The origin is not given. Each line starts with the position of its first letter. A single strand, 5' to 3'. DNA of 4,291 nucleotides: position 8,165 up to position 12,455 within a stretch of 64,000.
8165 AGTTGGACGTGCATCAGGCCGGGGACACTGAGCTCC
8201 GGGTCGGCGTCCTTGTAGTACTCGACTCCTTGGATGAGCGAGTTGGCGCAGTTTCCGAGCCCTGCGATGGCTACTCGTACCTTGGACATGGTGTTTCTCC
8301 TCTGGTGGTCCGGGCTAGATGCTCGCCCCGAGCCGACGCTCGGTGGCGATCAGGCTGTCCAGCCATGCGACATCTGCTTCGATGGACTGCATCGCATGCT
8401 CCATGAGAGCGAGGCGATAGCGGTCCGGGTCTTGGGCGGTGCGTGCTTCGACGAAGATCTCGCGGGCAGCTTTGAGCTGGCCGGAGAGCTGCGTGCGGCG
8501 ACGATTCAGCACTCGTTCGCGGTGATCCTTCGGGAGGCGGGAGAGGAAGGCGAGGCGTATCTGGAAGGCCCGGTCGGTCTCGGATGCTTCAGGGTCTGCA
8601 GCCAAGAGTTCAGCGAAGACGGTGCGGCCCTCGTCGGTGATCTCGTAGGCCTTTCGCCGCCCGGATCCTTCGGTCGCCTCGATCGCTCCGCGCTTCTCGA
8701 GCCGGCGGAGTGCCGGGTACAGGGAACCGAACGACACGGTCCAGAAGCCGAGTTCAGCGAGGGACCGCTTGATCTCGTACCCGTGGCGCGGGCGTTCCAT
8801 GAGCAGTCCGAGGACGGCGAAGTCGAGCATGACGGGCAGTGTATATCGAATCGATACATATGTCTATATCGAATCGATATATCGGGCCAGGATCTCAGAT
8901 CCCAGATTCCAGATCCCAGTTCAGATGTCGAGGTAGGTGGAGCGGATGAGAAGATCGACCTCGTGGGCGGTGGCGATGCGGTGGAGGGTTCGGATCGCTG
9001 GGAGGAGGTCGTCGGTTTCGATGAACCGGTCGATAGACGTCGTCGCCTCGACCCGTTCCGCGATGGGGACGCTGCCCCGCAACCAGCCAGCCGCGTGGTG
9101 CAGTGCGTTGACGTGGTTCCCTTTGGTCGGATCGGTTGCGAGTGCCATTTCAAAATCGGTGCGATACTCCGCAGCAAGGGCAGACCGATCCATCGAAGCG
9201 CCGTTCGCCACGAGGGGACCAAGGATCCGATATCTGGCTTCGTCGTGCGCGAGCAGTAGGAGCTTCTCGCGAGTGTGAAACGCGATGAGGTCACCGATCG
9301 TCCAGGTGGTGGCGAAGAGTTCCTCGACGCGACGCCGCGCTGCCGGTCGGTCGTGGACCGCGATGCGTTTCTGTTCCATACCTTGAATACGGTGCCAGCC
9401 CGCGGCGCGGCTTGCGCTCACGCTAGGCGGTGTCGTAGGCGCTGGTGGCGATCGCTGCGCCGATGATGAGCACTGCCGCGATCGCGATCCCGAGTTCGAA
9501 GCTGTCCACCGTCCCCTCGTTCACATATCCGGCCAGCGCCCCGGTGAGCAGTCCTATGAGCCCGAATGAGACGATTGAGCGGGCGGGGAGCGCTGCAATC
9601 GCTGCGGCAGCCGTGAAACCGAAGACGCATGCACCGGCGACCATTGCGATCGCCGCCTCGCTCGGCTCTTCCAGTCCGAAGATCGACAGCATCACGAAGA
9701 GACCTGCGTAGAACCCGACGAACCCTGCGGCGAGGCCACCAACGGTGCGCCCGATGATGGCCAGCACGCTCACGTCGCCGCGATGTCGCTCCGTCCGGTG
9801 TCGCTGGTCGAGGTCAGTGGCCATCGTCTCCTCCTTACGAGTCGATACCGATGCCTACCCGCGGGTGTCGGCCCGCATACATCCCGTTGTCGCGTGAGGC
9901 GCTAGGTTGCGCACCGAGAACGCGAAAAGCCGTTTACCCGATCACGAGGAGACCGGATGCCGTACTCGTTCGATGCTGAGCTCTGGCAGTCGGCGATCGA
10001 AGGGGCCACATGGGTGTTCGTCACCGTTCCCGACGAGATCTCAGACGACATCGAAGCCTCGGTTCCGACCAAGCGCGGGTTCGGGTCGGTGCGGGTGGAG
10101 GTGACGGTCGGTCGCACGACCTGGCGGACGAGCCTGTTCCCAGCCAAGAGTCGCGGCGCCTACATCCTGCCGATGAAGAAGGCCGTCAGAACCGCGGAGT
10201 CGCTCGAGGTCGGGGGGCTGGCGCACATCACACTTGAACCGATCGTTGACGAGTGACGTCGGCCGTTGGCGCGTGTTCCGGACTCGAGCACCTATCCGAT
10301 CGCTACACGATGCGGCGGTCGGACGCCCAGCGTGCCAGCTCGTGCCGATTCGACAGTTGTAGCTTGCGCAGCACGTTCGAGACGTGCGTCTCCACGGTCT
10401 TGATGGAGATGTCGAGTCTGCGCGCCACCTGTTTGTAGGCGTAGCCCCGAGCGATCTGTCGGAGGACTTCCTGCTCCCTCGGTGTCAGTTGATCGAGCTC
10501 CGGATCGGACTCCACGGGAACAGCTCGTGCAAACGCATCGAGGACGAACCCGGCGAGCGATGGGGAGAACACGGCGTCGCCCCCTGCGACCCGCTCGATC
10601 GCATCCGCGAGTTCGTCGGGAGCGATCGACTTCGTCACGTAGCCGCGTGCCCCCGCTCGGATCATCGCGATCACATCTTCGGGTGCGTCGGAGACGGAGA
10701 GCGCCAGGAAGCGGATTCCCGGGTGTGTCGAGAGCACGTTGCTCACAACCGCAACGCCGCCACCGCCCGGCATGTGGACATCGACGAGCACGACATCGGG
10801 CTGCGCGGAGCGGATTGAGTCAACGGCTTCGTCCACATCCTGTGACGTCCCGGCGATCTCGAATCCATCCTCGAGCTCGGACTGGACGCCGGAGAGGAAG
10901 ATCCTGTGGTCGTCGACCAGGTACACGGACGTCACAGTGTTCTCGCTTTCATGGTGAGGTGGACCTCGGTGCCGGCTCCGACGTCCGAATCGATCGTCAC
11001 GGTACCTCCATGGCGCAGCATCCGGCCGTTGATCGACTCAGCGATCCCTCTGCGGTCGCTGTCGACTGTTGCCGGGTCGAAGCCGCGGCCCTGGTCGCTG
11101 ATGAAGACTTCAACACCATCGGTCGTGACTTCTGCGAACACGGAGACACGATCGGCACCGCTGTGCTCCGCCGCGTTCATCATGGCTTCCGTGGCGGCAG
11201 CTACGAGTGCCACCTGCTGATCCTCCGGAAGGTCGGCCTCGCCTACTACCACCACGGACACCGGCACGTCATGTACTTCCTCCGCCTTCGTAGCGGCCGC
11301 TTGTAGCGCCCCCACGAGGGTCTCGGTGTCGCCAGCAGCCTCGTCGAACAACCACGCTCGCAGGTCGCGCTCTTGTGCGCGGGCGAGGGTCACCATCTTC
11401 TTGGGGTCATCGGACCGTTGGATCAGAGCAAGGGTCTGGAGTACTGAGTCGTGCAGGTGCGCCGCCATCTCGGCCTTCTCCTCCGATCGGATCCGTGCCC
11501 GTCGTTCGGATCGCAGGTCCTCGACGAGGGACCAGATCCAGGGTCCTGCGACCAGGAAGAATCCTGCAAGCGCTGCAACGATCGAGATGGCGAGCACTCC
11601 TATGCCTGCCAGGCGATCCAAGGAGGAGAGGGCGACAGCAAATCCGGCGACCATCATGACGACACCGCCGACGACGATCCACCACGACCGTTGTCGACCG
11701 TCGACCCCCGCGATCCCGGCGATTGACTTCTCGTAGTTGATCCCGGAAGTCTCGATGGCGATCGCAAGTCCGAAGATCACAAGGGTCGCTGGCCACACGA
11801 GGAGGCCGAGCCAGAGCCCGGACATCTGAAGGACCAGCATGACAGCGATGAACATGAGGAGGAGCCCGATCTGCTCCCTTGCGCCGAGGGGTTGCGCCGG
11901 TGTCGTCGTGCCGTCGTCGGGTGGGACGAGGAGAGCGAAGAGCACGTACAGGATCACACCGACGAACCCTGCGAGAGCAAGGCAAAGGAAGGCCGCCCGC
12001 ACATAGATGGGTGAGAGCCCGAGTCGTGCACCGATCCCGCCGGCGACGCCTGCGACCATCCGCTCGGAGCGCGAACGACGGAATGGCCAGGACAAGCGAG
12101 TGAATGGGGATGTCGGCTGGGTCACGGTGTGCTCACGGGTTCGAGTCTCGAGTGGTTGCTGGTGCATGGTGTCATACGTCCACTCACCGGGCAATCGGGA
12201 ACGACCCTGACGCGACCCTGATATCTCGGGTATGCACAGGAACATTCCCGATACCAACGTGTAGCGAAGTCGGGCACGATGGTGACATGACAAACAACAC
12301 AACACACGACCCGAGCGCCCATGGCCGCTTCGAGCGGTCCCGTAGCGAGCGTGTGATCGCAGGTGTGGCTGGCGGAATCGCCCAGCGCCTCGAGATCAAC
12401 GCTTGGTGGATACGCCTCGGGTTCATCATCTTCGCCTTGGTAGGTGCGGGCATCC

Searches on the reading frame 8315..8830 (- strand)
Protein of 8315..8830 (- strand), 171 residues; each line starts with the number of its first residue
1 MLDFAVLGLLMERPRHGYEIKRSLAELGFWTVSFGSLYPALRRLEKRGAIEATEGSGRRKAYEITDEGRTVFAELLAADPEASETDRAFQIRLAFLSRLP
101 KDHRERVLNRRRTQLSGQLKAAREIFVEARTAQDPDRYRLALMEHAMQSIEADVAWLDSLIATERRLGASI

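Call 31: search_protein_families(library=pfam, proteins=[window:8315-8830:-], max_evalue=0.00001)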
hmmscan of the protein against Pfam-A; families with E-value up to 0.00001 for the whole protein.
window:8315-8830:- (171 aa): 1 family
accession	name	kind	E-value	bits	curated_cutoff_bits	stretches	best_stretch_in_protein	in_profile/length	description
PF03551.20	PadR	-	1.6e-21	76.5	27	1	6-73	1-74/75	Transcriptional regulator PadR-like family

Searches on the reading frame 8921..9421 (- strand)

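Call 31: search_protein_families(library=pfam, proteins=[window:8921-9421:-], max_evalue=0.00001)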
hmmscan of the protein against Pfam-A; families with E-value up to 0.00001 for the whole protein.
window:8921-9421:- (166 aa): 1 family
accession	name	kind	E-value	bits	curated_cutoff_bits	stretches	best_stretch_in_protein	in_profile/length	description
PF08349.16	DUF1722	-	9.1e-21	74.7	22.5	1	53-165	1-114/117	Protein of unknown function (DUF1722)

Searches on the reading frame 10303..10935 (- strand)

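Call 31: search_protein_families(library=pfam, proteins=[window:10303-10935:-], max_evalue=0.00001)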
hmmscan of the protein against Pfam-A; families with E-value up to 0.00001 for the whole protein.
window:10303-10935:- (210 aa): 4 families
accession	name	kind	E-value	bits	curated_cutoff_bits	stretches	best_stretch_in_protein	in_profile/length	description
PF00072.30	Response_reg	-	6.8e-21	75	30.2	1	4-114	1-111/111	Response regulator receiver domain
PF00196.25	GerE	-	3.4e-20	71.9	23.5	1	148-204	1-57/57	Bacterial regulatory proteins, luxR family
PF08281.18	Sigma70_r4_2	-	2.5e-07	30.7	25.7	1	147-192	8-54/54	Sigma-70, region 4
PF04545.22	Sigma70_r4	-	1e-06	28.6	24.1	1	147-193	2-49/50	Sigma-70, region 4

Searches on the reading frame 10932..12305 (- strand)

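Call 31: search_protein_families(library=pfam, proteins=[window:10932-12305:-], max_evalue=0.00001)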
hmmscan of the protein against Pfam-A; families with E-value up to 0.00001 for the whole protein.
window:10932-12305:- (457 aa): 3 families
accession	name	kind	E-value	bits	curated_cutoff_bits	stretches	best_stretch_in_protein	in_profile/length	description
PF04024.17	PspC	-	6e-16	58.4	25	1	75-129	3-57/58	PspC domain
PF02518.31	HATPase_c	-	5.9e-09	36.8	26.4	1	364-454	3-109/111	Histidine kinase-, DNA gyrase B-, and HSP90-like ATPase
PF13581.12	HATPase_c_2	-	1e-07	32.4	27.4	1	354-418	19-88/127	Histidine kinase-like ATPase domain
